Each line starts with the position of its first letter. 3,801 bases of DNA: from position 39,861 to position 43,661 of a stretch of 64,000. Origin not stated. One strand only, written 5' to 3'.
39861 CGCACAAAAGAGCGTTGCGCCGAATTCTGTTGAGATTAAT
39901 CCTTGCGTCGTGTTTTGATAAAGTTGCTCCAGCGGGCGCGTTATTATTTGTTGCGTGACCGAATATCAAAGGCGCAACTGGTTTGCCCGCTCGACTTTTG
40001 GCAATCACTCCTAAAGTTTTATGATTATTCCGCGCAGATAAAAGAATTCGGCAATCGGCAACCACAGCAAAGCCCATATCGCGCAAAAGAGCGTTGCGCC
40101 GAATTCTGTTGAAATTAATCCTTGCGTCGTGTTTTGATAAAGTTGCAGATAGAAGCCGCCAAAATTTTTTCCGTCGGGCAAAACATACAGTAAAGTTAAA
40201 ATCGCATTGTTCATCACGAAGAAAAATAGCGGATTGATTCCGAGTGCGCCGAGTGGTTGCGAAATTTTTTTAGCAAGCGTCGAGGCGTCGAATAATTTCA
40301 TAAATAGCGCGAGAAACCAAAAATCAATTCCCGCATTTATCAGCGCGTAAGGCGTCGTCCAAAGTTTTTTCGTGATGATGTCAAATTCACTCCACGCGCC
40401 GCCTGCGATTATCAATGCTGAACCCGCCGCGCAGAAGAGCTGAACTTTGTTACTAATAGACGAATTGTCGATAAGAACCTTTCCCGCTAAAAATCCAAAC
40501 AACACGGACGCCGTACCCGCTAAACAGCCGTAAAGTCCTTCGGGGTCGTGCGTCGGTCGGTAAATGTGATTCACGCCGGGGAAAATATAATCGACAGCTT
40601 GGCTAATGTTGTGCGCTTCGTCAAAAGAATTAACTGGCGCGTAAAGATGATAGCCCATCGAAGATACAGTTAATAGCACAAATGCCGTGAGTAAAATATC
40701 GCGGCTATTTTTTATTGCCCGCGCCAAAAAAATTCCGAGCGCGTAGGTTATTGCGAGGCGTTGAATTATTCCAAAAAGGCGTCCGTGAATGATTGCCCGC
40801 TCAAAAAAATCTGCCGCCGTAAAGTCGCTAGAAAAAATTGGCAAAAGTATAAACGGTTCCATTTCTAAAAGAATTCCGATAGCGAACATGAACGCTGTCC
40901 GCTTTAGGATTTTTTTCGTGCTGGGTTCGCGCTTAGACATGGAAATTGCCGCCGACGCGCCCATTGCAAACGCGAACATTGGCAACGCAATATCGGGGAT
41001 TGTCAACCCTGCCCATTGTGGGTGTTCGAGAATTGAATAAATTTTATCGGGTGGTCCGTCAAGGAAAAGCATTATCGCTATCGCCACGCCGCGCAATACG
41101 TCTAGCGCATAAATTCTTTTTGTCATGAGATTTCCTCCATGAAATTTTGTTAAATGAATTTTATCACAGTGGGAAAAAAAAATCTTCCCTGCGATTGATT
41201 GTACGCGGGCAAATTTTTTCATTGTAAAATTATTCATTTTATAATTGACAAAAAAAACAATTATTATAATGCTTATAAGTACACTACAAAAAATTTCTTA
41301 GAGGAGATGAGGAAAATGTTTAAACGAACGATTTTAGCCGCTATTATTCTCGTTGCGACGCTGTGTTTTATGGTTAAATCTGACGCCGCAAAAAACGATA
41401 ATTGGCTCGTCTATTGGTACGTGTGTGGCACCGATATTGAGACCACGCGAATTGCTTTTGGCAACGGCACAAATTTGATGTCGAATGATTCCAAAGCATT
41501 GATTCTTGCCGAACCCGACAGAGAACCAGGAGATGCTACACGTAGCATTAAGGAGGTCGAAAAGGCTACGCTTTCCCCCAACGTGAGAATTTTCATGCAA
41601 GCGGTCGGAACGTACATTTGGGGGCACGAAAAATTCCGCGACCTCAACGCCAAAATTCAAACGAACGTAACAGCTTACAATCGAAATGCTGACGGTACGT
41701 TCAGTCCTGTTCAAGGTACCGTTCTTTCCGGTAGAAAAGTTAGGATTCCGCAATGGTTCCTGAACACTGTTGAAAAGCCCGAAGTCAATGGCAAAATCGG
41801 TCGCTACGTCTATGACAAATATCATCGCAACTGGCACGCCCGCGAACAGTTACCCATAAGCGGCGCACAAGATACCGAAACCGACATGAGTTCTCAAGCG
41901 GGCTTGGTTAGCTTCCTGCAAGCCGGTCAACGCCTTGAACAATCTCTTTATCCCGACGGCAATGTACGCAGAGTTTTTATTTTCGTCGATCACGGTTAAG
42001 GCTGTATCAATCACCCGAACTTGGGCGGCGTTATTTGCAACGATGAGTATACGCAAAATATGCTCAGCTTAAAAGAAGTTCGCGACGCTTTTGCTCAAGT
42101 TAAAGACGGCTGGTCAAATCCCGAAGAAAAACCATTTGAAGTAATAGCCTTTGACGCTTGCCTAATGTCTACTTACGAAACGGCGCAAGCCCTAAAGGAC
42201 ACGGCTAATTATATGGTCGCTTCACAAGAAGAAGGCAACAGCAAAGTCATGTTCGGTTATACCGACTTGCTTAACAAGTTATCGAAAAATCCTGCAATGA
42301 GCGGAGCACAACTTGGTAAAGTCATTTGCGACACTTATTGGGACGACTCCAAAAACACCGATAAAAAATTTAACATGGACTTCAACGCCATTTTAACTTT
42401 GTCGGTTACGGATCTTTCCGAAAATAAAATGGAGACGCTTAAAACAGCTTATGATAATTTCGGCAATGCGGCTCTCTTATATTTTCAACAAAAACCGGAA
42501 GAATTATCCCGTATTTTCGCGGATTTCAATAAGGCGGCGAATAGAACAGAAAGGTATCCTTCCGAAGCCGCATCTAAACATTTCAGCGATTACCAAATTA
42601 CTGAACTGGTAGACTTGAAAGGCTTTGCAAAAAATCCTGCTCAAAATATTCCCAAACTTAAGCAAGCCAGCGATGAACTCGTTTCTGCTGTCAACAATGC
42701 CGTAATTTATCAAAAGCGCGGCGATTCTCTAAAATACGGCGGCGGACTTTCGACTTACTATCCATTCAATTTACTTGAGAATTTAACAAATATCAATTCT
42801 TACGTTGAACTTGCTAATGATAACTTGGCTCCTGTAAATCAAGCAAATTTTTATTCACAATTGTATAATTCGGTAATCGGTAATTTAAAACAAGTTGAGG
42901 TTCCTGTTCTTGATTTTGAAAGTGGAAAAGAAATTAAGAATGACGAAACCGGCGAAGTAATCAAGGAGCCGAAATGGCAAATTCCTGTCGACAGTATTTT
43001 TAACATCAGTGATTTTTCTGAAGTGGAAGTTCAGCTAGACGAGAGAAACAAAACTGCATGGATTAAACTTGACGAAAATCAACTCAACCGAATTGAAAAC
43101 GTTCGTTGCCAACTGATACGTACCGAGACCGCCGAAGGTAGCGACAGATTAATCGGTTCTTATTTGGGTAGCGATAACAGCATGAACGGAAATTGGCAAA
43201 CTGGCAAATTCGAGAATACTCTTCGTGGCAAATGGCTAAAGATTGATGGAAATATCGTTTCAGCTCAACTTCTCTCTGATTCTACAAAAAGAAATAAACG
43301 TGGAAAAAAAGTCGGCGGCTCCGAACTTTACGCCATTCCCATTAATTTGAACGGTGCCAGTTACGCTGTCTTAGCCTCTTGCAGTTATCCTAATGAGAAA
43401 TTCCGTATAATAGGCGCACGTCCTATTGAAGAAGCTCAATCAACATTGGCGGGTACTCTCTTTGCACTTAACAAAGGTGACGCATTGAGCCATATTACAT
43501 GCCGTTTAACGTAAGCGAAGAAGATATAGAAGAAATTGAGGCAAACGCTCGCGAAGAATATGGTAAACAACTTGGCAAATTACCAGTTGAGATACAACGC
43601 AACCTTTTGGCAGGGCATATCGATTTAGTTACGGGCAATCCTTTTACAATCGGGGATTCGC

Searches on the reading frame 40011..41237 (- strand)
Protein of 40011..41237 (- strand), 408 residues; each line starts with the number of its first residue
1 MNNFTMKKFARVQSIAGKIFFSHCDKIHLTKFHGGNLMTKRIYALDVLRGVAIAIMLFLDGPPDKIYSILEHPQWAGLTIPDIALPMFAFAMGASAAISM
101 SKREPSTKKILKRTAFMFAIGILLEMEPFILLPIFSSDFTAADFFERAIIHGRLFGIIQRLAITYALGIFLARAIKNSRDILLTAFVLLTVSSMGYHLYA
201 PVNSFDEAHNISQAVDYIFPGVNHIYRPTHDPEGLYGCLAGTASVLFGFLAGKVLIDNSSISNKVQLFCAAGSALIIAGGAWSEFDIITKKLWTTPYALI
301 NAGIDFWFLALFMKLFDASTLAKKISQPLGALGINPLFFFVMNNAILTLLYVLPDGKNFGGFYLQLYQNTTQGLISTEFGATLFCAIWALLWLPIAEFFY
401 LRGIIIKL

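Call 64: search_protein_families(library=pfam, max_evalue=0.00001, proteins=[window:40011-41237:-])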
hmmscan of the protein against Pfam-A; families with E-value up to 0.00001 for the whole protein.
window:40011-41237:- (408 aa): 1 family
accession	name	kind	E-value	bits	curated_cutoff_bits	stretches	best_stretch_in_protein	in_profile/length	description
PF07786.18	HGSNAT_cat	-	2.7e-07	30.8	22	1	41-191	1-137/222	Heparan-alpha-glucosaminide N-acetyltransferase, catalytic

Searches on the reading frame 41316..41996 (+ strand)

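Call 6: search_protein_families(library=pfam, max_evalue=1, proteins=[window:41316-41996:+])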
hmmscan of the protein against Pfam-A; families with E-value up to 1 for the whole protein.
window:41316-41996:+ (227 aa): 1 family
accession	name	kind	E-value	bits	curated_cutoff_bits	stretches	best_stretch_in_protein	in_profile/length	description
PF25805.1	IQUB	-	0.088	12.7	27.8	1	122-165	86-129/140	IQUB-like domain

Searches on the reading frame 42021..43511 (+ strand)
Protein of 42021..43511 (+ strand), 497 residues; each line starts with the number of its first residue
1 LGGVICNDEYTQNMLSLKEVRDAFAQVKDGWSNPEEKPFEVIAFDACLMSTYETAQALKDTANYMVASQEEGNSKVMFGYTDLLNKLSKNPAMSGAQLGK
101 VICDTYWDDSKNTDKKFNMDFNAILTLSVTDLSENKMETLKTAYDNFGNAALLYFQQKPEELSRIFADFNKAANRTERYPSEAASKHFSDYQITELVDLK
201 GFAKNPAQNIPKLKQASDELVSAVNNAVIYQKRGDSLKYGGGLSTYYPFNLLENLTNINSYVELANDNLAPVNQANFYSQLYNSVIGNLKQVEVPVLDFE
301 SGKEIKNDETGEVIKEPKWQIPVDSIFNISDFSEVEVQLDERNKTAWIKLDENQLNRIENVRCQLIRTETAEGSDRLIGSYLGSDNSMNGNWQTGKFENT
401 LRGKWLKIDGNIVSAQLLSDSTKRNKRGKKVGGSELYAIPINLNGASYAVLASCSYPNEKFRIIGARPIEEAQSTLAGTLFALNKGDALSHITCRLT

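Call 6: search_protein_families(library=pfam, max_evalue=1, proteins=[window:42021-43511:+])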
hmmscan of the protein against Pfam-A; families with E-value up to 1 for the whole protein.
window:42021-43511:+ (497 aa): 1 family
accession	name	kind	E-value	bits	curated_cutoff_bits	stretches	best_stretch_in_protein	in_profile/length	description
PF03415.19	Peptidase_C11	-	2.1e-21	77.3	25.8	1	4-239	110-313/359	Clostripain family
